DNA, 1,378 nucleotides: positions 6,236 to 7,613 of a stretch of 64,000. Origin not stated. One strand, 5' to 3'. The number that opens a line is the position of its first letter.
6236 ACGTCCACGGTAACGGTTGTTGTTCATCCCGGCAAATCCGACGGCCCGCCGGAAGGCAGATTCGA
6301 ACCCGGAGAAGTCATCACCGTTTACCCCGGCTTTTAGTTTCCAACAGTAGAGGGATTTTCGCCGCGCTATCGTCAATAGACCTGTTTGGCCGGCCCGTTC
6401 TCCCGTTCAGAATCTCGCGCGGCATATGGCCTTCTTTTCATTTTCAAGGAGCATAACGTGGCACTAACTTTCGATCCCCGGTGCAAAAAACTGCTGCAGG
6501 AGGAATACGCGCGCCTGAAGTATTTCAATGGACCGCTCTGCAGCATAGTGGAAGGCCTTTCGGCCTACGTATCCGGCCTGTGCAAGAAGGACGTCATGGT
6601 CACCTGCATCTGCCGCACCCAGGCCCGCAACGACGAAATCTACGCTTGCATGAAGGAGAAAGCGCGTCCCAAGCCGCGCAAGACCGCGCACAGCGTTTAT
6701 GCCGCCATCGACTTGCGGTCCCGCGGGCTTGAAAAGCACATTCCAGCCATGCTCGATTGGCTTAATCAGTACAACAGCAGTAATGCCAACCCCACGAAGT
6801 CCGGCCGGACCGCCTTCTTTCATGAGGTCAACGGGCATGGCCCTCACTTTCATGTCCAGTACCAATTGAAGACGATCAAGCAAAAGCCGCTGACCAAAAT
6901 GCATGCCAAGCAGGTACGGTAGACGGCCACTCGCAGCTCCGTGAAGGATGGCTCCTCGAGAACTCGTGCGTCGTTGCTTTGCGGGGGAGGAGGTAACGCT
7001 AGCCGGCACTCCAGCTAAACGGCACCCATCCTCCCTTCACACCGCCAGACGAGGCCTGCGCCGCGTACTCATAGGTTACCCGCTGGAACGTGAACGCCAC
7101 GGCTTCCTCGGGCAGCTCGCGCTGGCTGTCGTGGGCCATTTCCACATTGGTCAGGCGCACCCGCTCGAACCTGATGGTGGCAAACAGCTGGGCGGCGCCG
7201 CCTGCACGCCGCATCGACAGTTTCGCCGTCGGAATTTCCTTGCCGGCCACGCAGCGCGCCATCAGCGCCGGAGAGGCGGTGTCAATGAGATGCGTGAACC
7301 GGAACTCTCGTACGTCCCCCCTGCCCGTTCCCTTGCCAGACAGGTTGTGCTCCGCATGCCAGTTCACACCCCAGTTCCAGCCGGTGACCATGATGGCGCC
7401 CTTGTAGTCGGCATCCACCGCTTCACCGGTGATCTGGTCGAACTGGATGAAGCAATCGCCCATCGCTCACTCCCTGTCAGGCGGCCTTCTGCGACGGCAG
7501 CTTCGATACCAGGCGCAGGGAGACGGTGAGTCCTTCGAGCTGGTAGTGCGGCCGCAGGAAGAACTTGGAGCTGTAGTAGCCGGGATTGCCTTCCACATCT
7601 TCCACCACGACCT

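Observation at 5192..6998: Low-GC three-gene islet behind the Hcp1-type tube gene, between two converging T6SS core operons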

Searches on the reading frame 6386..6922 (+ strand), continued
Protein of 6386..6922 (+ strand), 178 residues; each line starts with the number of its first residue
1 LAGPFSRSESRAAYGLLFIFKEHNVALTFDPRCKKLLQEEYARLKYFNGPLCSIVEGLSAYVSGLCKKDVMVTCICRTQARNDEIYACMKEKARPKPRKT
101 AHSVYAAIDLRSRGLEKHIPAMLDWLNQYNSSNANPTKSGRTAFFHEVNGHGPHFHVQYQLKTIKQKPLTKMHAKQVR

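Call 69: fold_search(model_id=the predicted structure, library=pdb)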
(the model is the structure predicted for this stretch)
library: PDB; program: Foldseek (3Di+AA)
matches with E <= 10: 159; with E <= 0.001: 0
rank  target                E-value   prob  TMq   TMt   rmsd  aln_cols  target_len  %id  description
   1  9mu9_A                1.0e-01  0.54  0.29  0.05  10.1       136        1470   11  Structure of a native Drosophila melanogaster Nucleosome Elongation Complex (Pol II EC-nucleosome). Composite map (released 2025-02-19)
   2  8uhd_A                1.5e-01  0.44  0.28  0.05   9.9       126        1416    9  Structure of paused transcription complex Pol II-DSIF-NELF - post-translocated (released 2024-03-20)
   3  6bde                  3.4e-01  0.18  0.26  0.22  10.5       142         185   11  Crystal structure of Fe(II) unliganded H-NOX protein mutant A71G from K. algicida (released 2018-05-30)
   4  7f4g_A                5.2e-01  0.21  0.28  0.07   8.5       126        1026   10  Structure of RPAP2-bound RNA polymerase II (released 2021-07-07)
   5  9r2v_E                9.2e-01  0.12  0.20  0.21  11.5       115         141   11  De novo designed M16 protein fold (released 2025-05-14)
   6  3nr9_A                9.8e-01  0.20  0.24  0.13   5.0        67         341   16  Structure of human CDC2-like kinase 2 (CLK2) (released 2010-08-25)
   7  9ei2_A                1.2e+00  0.16  0.29  0.31   7.2       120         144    9  Cryo-EM structure of Human RNA polymerase II Elongation Complex bound to an apo RECQL5 helicase (RECQL5 IRI Module foc (released 2025-03-05)
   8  7xvj_B                1.3e+00  0.12  0.20  0.10   9.7        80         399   12  Crystal structure of CdpNPT in complex with harmol (released 2023-04-05)
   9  8gxq_PA               1.6e+00  0.13  0.27  0.05   8.3       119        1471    8  PIC-Mediator in complex with +1 nucleosome (T40N) in MH-binding state (released 2022-11-02)
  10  7xvj_A                1.6e+00  0.07  0.21  0.10  15.9       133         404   10  Crystal structure of CdpNPT in complex with harmol (released 2023-04-05)
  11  8uha_A                1.8e+00  0.10  0.26  0.04  11.4       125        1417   12  Structure of paused transcription complex Pol II-DSIF-NELF - tilted (released 2024-03-20)
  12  9fmo                  1.9e+00  0.11  0.21  0.11   9.1        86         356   12  Crystal structure of C. merolae LAMMER-like dual specificity kinase (CmLIK) kinase domain (released 2025-06-18)
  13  4e0t_B                1.9e+00  0.10  0.20  0.10   8.2        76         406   12  Crystal structure of CdpNPT in its unbound state (released 2012-05-30)
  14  6z55_A                2.0e+00  0.16  0.24  0.12   4.7        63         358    8  Crystal structure of CLK3 in complex with macrocycle ODS2004070 (released 2020-06-03)
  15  7aod_A                2.0e+00  0.05  0.17  0.03  16.7       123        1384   11  Schizosaccharomyces pombe RNA polymerase I (dimer) (released 2021-02-24)
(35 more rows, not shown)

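Call 71: search_solved_structures(query=A6, max_evalue=10, show_alignments=4)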
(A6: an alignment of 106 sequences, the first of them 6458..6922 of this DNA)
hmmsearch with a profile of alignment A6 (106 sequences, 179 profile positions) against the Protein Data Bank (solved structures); distinct sequences matched with E-value up to 10: 9.
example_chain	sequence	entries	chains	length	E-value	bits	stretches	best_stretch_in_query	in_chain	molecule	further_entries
2vo9_A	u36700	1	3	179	0.028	17.1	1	53-112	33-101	L-ALANYL-D-GLUTAMATE PEPTIDASE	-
4f78_A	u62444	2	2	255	0.47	13.1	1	78-111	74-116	D,D-dipeptidase/D,D-carboxypeptidase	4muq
23ri_A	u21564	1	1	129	0.61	12.8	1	53-111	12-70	Peptidase M15C domain-containing protein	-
4w7y_A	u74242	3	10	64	1.1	11.9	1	20-53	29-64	B-cell receptor-associated protein 29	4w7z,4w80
6akv_A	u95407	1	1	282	1.5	11.5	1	71-111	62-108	LysB4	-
5fv8_A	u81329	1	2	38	1.6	11.4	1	37-65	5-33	FOSW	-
4d0y_A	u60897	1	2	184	1.8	11.2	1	78-115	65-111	DACB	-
1ci6_A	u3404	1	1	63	2.7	10.6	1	20-65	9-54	TRANSCRIPTION FACTOR ATF-4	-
7raa_A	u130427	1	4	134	3.7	10.2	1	11-71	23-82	Interleukin-2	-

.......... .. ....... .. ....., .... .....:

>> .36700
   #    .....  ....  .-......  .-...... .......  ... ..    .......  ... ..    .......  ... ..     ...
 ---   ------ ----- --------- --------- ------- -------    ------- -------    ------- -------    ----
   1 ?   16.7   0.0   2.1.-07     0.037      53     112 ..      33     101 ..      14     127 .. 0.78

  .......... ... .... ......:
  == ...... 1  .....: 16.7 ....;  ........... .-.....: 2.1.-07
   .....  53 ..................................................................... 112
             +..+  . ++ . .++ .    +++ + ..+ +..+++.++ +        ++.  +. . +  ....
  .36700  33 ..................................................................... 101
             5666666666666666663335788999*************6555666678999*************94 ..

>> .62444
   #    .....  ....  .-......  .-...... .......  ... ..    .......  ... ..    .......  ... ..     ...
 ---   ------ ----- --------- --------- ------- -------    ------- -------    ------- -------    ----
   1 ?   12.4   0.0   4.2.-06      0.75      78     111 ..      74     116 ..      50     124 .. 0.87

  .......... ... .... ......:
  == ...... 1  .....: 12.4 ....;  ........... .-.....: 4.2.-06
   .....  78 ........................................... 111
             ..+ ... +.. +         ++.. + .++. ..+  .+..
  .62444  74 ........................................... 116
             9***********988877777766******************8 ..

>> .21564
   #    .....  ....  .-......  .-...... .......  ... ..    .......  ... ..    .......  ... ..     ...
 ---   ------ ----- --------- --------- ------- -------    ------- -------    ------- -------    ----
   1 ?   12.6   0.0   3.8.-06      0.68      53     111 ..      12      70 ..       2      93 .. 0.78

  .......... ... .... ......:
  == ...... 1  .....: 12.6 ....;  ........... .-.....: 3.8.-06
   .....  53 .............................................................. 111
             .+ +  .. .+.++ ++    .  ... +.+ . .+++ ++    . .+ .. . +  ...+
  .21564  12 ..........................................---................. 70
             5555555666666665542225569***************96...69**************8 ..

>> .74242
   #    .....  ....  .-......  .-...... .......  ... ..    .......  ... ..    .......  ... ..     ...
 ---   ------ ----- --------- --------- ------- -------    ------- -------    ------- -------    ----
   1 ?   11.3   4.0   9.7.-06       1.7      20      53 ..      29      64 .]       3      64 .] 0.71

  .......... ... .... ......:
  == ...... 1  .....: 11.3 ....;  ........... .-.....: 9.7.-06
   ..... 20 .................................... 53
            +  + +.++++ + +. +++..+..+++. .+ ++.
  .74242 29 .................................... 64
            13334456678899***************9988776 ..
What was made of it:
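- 6458..6922 (+): ORF3, 154 aa (17.7 kDa, pI 9.7). It is a LAS/M15-type zinc peptidoglycan peptidase of a family with no Pfam model, and the candidate Hcp-borne effector. The profile against the PDB returns Ply500 2vo9 (E=0.028), VanXYG, an M15C protein, LysB4 and DacB (call 71).
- Five of the nine best PDB matches are M15/LAS peptidases aligned on the same motif (call 71).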

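Call 77: search_protein_families(library=pfam, proteins=[L107:7516-7770:+, L107:7946-8638:+, L110:6548-6889:-, L001:10622-11236:+, L107:6453-6914:+], max_evalue=0.1)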
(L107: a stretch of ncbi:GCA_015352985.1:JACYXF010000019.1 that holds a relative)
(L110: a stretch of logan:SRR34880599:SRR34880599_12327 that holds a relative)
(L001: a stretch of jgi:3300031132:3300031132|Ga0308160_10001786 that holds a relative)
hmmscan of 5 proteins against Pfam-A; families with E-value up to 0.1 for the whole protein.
L107:7516-7770:+ (84 aa): 0 families

L107:7946-8638:+ (230 aa): 2 families
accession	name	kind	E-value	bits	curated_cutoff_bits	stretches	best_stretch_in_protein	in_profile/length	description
PF07588.17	DUF1554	-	0.00052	20.3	27.5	1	48-80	6-38/136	Protein of unknown function (DUF1554)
PF06482.17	Endostatin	-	0.00073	19.7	29.4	1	44-157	9-118/170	Collagenase NC10 and Endostatin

L110:6548-6889:- (113 aa): 1 family
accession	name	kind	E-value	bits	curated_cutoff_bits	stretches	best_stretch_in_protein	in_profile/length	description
PF17708.6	Gasdermin_C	-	0.068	13.7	36.3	1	40-85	30-74/172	Gasdermin PUB domain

L001:10622-11236:+ (204 aa): 0 families

L107:6453-6914:+ (153 aa): 0 families

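Call 83: search_protein_families(library=pfam, proteins=[P0022, P0023, P0024, P0025, P0028, P0029, P0036, P0042, P0048, P0064], max_evalue=0.05)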
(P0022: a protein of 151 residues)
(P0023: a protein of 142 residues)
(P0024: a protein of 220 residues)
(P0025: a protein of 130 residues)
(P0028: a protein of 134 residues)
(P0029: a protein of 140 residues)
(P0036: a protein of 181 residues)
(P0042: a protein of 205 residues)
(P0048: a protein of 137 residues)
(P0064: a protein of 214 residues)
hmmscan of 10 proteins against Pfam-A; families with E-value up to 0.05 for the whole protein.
P0022 (151 aa): 0 families

P0023 (142 aa): 0 families

P0024 (220 aa): 1 family
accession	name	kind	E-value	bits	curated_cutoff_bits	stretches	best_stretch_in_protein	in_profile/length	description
PF18979.5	DUF5715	-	0.0017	18.5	26.8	1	93-151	55-118/171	Family of unknown function (DUF5715)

P0025 (130 aa): 1 family
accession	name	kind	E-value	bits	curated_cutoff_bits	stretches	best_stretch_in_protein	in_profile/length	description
PF08291.16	Peptidase_M15_3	-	0.0033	18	23.2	1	24-114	25-106/108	Peptidase M15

P0028 (134 aa): 0 families

P0029 (140 aa): 2 families
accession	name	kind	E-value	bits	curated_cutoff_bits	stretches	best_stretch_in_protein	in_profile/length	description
PF18979.5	DUF5715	-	5.4e-05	23.4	26.8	1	6-115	31-146/171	Family of unknown function (DUF5715)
PF02557.22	VanY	-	0.00012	22.3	25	1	56-139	33-114/132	D-alanyl-D-alanine carboxypeptidase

P0036 (181 aa): 1 family
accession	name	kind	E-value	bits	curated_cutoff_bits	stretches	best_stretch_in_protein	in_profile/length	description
PF18979.5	DUF5715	-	4.3e-05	23.7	26.8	0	39-84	6-51/171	Family of unknown function (DUF5715)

P0042 (205 aa): 1 family
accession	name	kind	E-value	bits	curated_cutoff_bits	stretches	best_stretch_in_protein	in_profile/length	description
PF18979.5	DUF5715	-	0.0095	16.1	26.8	1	102-200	77-169/171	Family of unknown function (DUF5715)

P0048 (137 aa): 1 family
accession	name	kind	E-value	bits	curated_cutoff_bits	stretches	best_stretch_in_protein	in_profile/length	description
PF02557.22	VanY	-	0.0019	18.5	25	1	40-115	21-94/132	D-alanyl-D-alanine carboxypeptidase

P0064 (214 aa): 0 families
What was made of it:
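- Closest known: Peptidase M15 / LAS zinc peptidases: Ply500. Same: Family members reach 18-24 bits against these Pfam models (call 83).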

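Call 85: find_encoding_contigs(protein=P0001, flank=6000, max_places=4)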
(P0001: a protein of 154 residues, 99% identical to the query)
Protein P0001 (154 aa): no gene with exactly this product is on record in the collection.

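Call 89: search_protein_families(library=pfam, proteins=[L112:3105-3599:+, L112:3761-4747:+, L112:4806-5198:+, L111:6792-7820:+, L111:7771-8529:+, L111:10003-10485:+, L111:10498-10926:+, L111:11590-12054:+, L112:326-2194:+], max_evalue=0.05)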
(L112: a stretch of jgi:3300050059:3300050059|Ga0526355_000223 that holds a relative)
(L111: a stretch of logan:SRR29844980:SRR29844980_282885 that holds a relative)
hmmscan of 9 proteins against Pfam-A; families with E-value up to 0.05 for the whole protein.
L112:3105-3599:+ (164 aa): 1 family
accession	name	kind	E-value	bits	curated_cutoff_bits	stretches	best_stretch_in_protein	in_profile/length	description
PF14113.12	Tae4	-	3.6e-14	53.3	27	1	33-156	2-125/125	Type VI secretion system (T6SS), amidase effector protein 4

L112:3761-4747:+ (328 aa): 0 families

L112:4806-5198:+ (130 aa): 0 families

L111:6792-7820:+ (342 aa): 0 families

L111:7771-8529:+ (252 aa): 0 families

L111:10003-10485:+ (160 aa): 0 families

L111:10498-10926:+ (142 aa): 0 families

L111:11590-12054:+ (154 aa): 0 families

L112:326-2194:+ (622 aa): 1 family
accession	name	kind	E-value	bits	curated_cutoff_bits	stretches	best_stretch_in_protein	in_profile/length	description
PF19527.4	DUF6055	-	2.1e-06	27.4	27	1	140-250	124-234/417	Family of unknown function (DUF6055)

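Call 101: find_related_loci(query=A4, collection=viral_contigs, flank=5000)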
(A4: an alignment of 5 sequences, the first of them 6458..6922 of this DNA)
Query A4 (154 aa) in viral_contigs; peptide patterns used: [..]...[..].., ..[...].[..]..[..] (x = any residue, [..] = any of these).
225 stretches matched a pattern; 1 encode a relative of the query (tblastn E <= 1e-3); 1 distinct loci.
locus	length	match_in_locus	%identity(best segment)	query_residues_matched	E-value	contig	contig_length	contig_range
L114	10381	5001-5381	33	7-135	7e-8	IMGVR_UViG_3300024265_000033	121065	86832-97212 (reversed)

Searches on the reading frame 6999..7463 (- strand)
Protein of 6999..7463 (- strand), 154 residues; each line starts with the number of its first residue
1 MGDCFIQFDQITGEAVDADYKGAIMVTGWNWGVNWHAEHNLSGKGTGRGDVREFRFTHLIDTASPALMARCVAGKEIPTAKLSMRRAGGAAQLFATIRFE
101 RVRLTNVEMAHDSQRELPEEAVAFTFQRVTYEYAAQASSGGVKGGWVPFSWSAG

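Call 3: search_protein_families(library=pfam, proteins=[window:6999-7463:-], max_evalue=1)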
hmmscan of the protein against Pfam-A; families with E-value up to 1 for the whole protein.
window:6999-7463:- (154 aa): 1 family
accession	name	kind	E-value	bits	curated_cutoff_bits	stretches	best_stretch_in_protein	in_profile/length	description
PF05638.18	T6SS_HCP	-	2.9e-29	102.4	23.5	1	5-133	1-129/129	Type VI secretion system effector, Hcp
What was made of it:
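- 6999..7463 (-): hcp2, the convergent second tube gene and last gene of tssA-tssB-tssC-hcp2. Its stop codon is the right edge of the slot. Pfam T6SS_HCP 2.9e-29 (call 3).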

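Call 4: search_protein_families(library=ncbifam, proteins=[window:6999-7463:-], max_evalue=1)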
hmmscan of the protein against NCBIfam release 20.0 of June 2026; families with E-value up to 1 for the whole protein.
window:6999-7463:- (154 aa): 3 families
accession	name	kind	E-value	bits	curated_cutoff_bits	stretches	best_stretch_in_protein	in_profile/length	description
TIGR03344.1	VI_effect_Hcp1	subfamily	1.9e-14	53.9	58.9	1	13-140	28-160/167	type VI secretion system tube protein TssD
NF008065.0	PRK10800.1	equivalog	0.019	15.1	185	1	99-137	32-70/134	tol-pal system-associated acyl-CoA thioesterase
NF001862.0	PRK00601.1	equivalog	0.036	13.7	103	1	15-32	86-103/150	dUTP diphosphatase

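Call 31: find_related_loci(query=window:6999-7463:-, collection=genome_contigs, flank=6000)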
Query window:6999-7463:- (154 aa) in genome_contigs; peptide patterns used: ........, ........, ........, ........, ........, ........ (x = any residue, [..] = any of these).
95 stretches matched a pattern, but none encodes a relative of the query by tblastn (E <= 1e-3).
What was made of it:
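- Tried and rejected: The first genome_contigs scan, with Hcp2, found no relative (call 31).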

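Call 77: search_protein_families(library=pfam, proteins=[L107:7516-7770:+, L107:7946-8638:+, L110:6548-6889:-, L107:6453-6914:+], max_evalue=0.1)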
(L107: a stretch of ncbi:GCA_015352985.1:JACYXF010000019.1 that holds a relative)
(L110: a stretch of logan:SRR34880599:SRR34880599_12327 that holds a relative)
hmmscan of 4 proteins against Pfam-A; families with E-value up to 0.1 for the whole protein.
L107:7516-7770:+ (84 aa): 0 families

L107:7946-8638:+ (230 aa): 2 families
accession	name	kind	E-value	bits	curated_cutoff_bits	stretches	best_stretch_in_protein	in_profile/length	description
PF07588.17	DUF1554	-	0.00052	20.3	27.5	1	48-80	6-38/136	Protein of unknown function (DUF1554)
PF06482.17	Endostatin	-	0.00073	19.7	29.4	1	44-157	9-118/170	Collagenase NC10 and Endostatin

L110:6548-6889:- (113 aa): 1 family
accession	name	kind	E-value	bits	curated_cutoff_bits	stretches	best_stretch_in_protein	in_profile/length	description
PF17708.6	Gasdermin_C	-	0.068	13.7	36.3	1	40-85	30-74/172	Gasdermin PUB domain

L107:6453-6914:+ (153 aa): 0 families

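Call 89: search_protein_families(library=pfam, proteins=[L112:3105-3599:+, L112:3761-4747:+, L112:4806-5198:+, L111:6792-7820:+, L111:7771-8529:+, L111:10003-10485:+, L111:10498-10926:+, L111:11590-12054:+, L112:326-2194:+], max_evalue=0.05)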
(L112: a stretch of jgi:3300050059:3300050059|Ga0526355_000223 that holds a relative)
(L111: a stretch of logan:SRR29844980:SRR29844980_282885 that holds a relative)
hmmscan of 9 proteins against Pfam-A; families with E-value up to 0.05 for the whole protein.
L112:3105-3599:+ (164 aa): 1 family
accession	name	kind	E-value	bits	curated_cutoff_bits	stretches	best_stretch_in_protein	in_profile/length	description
PF14113.12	Tae4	-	3.6e-14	53.3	27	1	33-156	2-125/125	Type VI secretion system (T6SS), amidase effector protein 4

L112:3761-4747:+ (328 aa): 0 families

L112:4806-5198:+ (130 aa): 0 families

L111:6792-7820:+ (342 aa): 0 families

L111:7771-8529:+ (252 aa): 0 families

L111:10003-10485:+ (160 aa): 0 families

L111:10498-10926:+ (142 aa): 0 families

L111:11590-12054:+ (154 aa): 0 families

L112:326-2194:+ (622 aa): 1 family
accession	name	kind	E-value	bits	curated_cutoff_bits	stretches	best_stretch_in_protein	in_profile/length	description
PF19527.4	DUF6055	-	2.1e-06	27.4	27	1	140-250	124-234/417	Family of unknown function (DUF6055)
